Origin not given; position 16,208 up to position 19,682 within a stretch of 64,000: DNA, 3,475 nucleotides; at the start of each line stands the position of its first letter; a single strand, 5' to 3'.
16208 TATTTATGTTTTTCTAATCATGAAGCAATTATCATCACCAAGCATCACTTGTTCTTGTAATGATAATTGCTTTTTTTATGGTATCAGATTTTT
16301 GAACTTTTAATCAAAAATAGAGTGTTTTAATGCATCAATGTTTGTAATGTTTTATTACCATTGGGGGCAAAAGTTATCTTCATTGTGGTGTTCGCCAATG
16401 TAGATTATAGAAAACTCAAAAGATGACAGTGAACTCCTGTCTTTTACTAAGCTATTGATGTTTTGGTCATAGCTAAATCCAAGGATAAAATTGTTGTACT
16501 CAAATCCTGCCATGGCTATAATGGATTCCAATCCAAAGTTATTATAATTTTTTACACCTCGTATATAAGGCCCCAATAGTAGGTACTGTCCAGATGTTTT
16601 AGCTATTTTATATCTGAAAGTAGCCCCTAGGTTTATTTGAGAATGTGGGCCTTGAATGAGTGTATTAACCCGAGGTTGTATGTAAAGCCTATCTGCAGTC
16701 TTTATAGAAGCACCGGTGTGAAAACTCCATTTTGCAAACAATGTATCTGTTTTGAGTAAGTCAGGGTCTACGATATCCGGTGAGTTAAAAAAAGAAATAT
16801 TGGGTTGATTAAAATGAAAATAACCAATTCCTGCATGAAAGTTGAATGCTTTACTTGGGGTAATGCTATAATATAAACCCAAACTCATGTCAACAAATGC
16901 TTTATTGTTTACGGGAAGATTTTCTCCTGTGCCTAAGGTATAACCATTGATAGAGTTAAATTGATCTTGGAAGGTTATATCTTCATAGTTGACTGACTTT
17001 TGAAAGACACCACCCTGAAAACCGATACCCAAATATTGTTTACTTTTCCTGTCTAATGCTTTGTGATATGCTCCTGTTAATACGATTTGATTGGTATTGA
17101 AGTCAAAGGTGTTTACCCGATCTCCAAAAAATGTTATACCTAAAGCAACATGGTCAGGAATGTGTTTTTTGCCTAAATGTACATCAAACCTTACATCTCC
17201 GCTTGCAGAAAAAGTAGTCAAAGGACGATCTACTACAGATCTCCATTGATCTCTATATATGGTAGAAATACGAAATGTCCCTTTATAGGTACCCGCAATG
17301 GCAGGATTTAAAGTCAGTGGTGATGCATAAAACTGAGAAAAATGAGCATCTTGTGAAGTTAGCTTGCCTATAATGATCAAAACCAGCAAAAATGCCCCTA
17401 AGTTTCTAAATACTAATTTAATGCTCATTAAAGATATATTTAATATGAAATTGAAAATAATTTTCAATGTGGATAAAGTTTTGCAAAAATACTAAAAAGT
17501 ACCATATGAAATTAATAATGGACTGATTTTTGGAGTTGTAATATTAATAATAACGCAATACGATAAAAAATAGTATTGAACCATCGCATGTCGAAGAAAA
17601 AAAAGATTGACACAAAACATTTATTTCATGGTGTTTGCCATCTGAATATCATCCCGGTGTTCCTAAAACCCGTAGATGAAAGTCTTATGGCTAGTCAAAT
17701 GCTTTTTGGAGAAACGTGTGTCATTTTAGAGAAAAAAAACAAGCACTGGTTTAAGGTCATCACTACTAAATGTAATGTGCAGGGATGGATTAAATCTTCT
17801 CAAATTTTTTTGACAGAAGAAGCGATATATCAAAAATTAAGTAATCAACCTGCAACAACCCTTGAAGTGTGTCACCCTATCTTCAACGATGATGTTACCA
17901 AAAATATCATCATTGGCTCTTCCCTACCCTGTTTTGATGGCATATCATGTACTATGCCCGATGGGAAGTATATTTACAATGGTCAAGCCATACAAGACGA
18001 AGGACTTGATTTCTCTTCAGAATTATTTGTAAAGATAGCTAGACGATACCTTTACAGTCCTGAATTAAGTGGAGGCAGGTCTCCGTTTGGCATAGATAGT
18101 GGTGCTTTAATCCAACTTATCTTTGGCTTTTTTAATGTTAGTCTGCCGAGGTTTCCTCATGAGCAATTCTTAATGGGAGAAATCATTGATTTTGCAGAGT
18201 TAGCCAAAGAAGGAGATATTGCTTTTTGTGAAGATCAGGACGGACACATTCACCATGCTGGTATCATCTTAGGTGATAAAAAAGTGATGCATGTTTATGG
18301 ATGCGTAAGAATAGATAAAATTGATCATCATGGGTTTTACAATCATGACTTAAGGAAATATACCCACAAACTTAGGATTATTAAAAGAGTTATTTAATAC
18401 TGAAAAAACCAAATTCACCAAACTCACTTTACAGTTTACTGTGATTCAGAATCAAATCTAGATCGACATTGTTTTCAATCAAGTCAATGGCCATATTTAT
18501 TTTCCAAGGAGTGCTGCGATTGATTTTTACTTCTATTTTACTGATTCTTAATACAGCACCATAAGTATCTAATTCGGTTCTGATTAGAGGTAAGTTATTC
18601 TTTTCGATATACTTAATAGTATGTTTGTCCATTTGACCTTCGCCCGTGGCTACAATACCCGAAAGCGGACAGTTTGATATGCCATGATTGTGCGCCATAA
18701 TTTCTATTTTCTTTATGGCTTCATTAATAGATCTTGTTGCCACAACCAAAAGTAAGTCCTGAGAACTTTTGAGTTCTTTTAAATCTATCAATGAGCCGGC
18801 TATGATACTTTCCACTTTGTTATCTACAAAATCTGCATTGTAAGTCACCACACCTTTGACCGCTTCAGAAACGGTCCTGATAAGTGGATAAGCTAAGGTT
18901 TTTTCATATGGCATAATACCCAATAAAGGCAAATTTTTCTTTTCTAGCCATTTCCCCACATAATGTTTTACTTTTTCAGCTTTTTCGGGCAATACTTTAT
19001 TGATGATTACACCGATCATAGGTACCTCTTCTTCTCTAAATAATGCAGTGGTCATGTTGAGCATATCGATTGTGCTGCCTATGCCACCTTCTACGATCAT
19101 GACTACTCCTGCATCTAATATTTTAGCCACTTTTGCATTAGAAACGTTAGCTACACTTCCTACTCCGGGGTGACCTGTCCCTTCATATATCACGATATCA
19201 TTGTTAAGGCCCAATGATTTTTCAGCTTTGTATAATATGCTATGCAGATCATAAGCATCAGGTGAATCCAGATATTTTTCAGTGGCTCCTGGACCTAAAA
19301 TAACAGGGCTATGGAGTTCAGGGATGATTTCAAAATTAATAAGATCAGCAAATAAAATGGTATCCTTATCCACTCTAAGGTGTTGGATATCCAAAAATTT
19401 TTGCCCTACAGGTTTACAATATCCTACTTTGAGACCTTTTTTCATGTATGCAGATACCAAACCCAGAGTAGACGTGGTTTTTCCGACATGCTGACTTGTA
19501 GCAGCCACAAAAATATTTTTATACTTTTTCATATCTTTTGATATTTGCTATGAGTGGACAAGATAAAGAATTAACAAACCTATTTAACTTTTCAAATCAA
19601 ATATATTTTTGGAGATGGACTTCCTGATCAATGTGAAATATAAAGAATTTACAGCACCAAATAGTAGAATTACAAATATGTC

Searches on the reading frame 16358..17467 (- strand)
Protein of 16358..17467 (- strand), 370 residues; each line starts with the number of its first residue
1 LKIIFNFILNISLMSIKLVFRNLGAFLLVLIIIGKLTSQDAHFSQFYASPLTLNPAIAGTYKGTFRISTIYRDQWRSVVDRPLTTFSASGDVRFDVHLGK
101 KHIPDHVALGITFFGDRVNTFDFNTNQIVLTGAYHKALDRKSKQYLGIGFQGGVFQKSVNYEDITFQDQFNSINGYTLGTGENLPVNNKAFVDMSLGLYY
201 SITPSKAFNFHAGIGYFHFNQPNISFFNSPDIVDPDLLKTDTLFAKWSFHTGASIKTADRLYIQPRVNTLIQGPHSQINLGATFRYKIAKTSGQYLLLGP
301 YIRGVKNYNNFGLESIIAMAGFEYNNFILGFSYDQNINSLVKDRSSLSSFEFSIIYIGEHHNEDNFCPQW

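Call 67: search_protein_families(library=pfam, proteins=[window:16358-17467:-], max_evalue=0.001)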
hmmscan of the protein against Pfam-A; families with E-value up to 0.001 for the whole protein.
window:16358-17467:- (370 aa): 1 family
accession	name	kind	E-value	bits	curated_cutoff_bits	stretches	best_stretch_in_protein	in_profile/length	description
PF11751.14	PorP_SprF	-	8.6e-37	127.6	22.3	1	38-356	4-273/273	Type IX secretion system membrane protein PorP/SprF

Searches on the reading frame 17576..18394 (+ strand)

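Call 67: search_protein_families(library=pfam, proteins=[window:17576-18394:+], max_evalue=0.001)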
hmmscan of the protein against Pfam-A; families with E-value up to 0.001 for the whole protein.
window:17576-18394:+ (273 aa): 2 families
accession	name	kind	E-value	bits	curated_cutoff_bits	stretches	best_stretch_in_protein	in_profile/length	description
PF00877.26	NLPC_P60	-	2.8e-10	40.6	23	1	166-258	7-100/105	NlpC/P60 family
PF18348.7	SH3_16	-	4.6e-06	26.7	25.8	1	32-77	5-49/49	Bacterial dipeptidyl-peptidase Sh3 domain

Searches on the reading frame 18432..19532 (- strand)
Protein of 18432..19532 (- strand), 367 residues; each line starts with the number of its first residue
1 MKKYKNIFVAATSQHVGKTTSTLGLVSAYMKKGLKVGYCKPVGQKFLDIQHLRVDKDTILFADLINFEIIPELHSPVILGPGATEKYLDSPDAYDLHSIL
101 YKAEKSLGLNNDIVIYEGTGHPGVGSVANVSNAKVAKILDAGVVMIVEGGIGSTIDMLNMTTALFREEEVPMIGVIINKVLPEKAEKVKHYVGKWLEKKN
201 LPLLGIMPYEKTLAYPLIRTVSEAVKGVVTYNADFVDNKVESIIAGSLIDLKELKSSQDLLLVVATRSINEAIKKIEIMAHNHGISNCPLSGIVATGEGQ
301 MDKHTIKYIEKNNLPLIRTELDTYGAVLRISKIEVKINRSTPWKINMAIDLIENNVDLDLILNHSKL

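Call 67: search_protein_families(library=pfam, proteins=[window:18432-19532:-], max_evalue=0.001)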
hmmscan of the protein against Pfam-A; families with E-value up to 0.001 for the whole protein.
window:18432-19532:- (367 aa): 3 families
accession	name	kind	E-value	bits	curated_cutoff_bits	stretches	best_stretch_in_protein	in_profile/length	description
PF13500.12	AAA_26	-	1.4e-29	103.8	27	1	5-214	1-195/198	AAA domain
PF01656.29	CbiA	-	1.4e-09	38.4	25.4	1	7-213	1-115/125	CobQ/CobB/MinD/ParA nucleotide binding domain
PF07085.17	DRTGG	-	4.7e-06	26.8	25.2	1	283-332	61-104/105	DRTGG domain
